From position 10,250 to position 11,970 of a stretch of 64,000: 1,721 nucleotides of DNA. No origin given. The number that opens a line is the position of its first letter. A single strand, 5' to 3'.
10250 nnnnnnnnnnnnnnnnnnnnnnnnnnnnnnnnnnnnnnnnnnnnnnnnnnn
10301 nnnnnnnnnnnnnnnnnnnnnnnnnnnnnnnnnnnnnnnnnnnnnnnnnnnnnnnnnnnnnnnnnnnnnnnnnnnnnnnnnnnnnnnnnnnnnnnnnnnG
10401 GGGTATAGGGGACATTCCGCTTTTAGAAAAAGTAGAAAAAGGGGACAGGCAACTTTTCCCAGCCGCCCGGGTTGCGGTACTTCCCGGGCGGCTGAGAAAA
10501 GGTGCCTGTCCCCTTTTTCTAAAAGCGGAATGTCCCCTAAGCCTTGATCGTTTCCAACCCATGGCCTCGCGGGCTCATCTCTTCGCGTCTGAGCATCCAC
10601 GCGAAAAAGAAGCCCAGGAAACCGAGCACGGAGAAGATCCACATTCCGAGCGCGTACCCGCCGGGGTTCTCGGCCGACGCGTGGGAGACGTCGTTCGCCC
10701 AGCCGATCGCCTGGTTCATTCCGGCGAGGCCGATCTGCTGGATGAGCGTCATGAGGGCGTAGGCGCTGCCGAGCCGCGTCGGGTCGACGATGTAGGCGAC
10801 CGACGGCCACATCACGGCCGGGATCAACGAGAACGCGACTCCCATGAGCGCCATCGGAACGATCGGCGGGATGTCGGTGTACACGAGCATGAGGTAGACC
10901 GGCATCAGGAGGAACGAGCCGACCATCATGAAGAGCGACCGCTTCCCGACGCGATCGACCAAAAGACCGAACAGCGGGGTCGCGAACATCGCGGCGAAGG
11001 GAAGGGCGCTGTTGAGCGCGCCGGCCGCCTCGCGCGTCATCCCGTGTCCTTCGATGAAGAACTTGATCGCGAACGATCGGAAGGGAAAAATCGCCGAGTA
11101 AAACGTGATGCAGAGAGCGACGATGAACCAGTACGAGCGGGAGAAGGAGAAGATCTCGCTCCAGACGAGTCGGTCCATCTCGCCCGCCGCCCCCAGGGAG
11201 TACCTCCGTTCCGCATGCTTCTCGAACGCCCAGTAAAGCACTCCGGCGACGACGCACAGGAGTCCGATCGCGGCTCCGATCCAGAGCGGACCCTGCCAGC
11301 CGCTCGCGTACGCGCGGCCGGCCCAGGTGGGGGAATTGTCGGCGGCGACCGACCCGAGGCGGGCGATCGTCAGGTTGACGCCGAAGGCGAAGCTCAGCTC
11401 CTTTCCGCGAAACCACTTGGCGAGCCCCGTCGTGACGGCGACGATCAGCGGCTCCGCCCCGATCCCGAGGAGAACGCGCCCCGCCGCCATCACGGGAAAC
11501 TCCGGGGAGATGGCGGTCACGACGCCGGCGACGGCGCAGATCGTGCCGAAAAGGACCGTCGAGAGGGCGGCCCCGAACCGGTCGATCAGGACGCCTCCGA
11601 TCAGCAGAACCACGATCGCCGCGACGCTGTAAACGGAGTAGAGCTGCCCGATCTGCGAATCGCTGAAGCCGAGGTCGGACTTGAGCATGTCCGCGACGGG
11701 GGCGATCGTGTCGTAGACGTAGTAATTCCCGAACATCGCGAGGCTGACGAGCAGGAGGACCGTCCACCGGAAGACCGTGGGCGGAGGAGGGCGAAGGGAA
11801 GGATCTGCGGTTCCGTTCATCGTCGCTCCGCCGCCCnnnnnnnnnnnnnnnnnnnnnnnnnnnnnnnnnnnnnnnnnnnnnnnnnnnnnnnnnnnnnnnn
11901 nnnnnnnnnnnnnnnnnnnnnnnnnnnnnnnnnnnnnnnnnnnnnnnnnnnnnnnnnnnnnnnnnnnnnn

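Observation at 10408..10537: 130-bp nested palindromic element between convergent genes, sharing both stop codons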

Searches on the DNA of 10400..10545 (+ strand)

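Call 78: search_dna_similar(query=window:10400-10545:+, collection=plasmids, mode=distant, max_evalue=0.01, max_rows=10)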
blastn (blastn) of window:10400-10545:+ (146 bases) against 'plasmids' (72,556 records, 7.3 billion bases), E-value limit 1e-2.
No match.

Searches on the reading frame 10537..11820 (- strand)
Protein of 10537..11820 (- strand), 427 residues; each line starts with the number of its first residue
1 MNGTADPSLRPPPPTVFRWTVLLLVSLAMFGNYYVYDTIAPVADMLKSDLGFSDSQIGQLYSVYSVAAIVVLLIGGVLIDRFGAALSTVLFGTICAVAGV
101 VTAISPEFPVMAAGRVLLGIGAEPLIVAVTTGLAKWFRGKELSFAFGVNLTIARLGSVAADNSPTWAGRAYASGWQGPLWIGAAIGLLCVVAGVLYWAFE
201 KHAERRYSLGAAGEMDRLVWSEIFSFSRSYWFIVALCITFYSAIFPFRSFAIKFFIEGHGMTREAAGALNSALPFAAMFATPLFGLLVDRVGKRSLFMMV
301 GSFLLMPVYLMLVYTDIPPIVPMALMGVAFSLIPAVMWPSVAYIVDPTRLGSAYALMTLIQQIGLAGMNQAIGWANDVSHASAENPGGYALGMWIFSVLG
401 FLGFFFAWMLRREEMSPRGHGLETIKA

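Call 17: find_encoding_contigs(protein=window:10537-11820:-, flank=3000, max_places=6)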
Protein window:10537-11820:- (427 aa): 1 contig read that carries it; 1 place shown.
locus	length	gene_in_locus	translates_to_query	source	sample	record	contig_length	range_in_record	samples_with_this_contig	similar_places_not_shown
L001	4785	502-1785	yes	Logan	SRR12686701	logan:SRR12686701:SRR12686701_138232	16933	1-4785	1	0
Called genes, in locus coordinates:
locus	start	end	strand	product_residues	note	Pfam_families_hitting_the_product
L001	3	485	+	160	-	?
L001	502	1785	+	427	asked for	PF07690:MFS_1, PF12832:MFS_1_like (faint), PF07690:MFS_1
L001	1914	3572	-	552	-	PF00515:TPR_1 (faint), PF07719:TPR_2 (faint), PF13181:TPR_8 (faint), PF13414:TPR_11 (faint), PF14559:TPR_19 (faint)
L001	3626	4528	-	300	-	PF01797:Y1_Tnp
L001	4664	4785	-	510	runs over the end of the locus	PF02511:Thy1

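Call 18: search_protein_families(library=pfam, proteins=[window:10537-11820:-])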
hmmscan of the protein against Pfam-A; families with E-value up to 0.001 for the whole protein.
window:10537-11820:- (427 aa): 4 families
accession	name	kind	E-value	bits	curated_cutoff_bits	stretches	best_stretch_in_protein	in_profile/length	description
PF07690.21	MFS_1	-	3.8e-44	151.4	33.4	2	26-365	2-343/347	Major Facilitator Superfamily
PF12832.13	MFS_1_like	-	4.7e-12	46.1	25.2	2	243-332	17-103/373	MFS_1 like family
PF01306.25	LacY_symp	-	6e-05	22.5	24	0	227-315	13-96/413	LacY proton/sugar symporter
PF06609.19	TRI12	-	0.00067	18.7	23.2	0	25-125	49-148/599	Fungal trichothecene efflux pump (TRI12)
